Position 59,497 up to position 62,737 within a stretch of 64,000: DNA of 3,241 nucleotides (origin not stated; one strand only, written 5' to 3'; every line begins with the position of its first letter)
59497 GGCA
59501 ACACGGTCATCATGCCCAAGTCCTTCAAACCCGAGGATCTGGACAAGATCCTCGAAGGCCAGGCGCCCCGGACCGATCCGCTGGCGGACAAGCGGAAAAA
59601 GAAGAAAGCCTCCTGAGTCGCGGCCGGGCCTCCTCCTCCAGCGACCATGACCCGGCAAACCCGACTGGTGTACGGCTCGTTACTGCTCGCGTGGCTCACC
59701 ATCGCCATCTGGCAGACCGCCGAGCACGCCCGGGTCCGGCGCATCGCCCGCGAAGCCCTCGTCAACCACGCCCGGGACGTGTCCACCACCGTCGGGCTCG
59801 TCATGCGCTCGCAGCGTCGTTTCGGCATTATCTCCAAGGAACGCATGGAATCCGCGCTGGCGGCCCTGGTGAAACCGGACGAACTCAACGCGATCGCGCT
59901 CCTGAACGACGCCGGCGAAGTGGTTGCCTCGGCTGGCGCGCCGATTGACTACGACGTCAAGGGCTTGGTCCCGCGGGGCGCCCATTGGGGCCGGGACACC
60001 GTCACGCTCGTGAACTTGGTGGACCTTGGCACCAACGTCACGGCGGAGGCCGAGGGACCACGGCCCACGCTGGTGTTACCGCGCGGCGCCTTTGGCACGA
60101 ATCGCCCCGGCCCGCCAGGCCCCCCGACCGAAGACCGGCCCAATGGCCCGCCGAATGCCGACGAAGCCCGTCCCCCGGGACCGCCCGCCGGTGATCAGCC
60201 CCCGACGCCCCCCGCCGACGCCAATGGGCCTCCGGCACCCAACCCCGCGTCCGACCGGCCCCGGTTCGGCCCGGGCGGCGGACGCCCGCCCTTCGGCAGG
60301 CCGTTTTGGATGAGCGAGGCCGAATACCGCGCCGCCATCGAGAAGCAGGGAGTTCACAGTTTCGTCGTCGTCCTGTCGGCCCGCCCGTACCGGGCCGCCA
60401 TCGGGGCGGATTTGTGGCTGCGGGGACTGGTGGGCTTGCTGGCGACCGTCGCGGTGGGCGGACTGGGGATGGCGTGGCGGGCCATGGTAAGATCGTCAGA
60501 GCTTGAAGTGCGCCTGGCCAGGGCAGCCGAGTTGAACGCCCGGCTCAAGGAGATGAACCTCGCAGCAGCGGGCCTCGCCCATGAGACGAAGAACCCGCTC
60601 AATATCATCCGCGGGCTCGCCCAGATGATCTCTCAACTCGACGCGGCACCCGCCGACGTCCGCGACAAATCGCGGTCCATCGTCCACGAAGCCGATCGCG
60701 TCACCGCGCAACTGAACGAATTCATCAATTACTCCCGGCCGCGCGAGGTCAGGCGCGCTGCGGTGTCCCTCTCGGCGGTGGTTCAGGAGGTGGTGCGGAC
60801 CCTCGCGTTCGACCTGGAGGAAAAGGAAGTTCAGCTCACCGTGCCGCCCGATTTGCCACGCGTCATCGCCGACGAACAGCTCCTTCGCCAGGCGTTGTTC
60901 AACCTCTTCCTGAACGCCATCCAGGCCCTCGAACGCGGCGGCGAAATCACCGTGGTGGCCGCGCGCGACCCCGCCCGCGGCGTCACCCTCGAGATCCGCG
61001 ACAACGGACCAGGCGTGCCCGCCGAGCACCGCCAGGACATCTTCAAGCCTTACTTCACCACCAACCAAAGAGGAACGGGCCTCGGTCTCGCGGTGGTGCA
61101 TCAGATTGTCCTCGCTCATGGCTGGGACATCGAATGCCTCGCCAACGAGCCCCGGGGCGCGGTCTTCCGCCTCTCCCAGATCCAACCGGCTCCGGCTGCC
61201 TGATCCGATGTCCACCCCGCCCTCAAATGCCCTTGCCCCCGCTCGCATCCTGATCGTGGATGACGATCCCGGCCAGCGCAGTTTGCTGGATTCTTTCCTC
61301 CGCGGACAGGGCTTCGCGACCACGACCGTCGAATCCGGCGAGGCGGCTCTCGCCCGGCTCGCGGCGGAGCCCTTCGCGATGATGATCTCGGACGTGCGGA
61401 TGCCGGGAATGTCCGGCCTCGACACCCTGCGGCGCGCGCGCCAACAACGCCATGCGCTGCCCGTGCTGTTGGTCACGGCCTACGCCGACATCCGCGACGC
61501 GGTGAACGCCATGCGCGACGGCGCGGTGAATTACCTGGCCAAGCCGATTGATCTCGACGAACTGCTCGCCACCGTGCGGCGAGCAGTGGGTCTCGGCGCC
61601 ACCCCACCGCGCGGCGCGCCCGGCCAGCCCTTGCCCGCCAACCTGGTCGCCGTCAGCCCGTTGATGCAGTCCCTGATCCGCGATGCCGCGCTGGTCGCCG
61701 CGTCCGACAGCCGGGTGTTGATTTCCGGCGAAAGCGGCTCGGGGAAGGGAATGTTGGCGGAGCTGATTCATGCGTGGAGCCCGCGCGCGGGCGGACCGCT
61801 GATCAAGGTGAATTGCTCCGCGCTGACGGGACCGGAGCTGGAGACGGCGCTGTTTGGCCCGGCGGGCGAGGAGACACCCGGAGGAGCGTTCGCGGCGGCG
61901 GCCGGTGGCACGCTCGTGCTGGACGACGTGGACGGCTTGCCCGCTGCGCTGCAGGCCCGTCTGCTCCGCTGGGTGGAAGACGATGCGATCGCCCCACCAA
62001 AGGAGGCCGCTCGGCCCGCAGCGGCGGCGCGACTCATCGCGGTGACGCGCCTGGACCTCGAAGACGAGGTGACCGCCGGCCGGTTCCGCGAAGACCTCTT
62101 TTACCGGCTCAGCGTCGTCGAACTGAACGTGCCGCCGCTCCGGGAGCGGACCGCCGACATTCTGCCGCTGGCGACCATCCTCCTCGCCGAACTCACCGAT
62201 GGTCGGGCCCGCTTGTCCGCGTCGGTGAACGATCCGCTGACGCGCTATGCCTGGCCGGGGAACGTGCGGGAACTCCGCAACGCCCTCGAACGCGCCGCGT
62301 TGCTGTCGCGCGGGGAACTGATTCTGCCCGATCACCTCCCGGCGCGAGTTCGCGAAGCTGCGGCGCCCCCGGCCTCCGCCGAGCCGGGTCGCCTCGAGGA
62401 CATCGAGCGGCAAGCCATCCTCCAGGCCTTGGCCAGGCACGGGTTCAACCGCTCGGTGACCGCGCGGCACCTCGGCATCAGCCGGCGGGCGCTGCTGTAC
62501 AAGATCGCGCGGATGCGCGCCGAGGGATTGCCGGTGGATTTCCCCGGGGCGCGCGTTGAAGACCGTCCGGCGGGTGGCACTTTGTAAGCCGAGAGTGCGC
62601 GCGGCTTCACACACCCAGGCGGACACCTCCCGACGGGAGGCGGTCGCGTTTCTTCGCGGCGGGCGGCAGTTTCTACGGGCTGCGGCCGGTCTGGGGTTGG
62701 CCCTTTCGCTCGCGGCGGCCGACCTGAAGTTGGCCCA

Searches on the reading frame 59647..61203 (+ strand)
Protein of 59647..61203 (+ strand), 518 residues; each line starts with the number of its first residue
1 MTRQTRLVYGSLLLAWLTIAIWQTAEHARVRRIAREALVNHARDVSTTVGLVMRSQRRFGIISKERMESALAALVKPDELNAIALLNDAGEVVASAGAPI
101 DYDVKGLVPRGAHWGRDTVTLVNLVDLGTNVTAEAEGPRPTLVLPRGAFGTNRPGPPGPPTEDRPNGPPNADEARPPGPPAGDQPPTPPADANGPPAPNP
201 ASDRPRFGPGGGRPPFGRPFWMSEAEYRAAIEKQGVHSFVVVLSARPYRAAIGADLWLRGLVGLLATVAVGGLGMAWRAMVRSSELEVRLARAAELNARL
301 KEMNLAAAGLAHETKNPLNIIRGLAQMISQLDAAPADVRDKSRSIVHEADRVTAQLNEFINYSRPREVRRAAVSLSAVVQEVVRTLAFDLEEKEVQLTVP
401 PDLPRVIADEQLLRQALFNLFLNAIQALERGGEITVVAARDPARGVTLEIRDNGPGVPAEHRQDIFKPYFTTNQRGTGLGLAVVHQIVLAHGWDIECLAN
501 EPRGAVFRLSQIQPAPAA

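Call 23: search_protein_families(library=pfam, proteins=[window:59647-61203:+], max_evalue=0.001)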
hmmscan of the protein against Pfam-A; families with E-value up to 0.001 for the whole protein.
window:59647-61203:+ (518 aa): 3 families
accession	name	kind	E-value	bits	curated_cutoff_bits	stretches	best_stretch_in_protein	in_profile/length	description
PF02518.31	HATPase_c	-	1.4e-22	80.6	26.4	1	409-509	2-105/111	Histidine kinase-, DNA gyrase B-, and HSP90-like ATPase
PF00512.31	HisKA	-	3.8e-10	40.1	26.9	1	305-365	4-63/66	His Kinase A (phospho-acceptor) domain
PF13581.12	HATPase_c_2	-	5.1e-05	23.7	27.4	1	412-488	31-109/127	Histidine kinase-like ATPase domain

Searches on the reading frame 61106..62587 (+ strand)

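Call 88: search_protein_families(library=pfam, proteins=[window:61106-62587:+], max_evalue=10)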
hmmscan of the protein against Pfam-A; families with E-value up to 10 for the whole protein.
window:61106-62587:+ (493 aa): 23 families
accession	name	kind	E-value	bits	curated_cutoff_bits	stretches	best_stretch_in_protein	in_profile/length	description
PF00158.32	Sigma54_activat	-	1.9e-37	129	20.2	1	181-340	2-167/168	Sigma-54 interaction domain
PF00072.30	Response_reg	-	2.9e-29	101.9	30.2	1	48-157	1-110/111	Response regulator receiver domain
PF25601.1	AAA_lid_14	-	4.7e-19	68.4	27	1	346-422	1-81/87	AAA+ ATPase lid domain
PF14532.12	Sigma54_activ_2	-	2.6e-17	63.8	25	1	182-345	2-138/138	Sigma-54 interaction domain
PF02954.25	HTH_8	-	7.6e-14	51.6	22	1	430-469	2-41/42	Bacterial regulatory protein, Fis family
PF13518.12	HTH_28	-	1.6e-05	25.3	25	1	434-475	1-41/52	Helix-turn-helix domain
PF06490.17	FleQ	-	0.00021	22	22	1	47-160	1-106/108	Flagellar regulatory protein FleQ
PF13556.12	HTH_30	-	0.00044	20.4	27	1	438-471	4-37/59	PucR C-terminal helix-turn-helix domain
PF18024.7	HTH_50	-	0.00061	19.9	27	1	430-469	8-46/50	Helix-turn-helix domain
PF13384.12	HTH_23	-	0.00063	19.9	24.6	1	432-463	4-34/50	Homeodomain-like domain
PF13401.12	AAA_22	-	0.0013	19.5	27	1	204-243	8-47/130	AAA domain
PF13191.12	AAA_16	-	0.0017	19.3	32.6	1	202-312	25-118/167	AAA ATPase domain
PF01078.27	Mg_chelatase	-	0.005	16.7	20.3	1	193-224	13-45/207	Magnesium chelatase, subunit ChlI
PF07728.20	AAA_5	-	0.0073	16.7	22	1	204-301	2-101/139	AAA domain (dynein-related subfamily)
PF20720.3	nSTAND3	-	0.043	14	27.2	1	192-224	8-40/155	Novel STAND NTPase 3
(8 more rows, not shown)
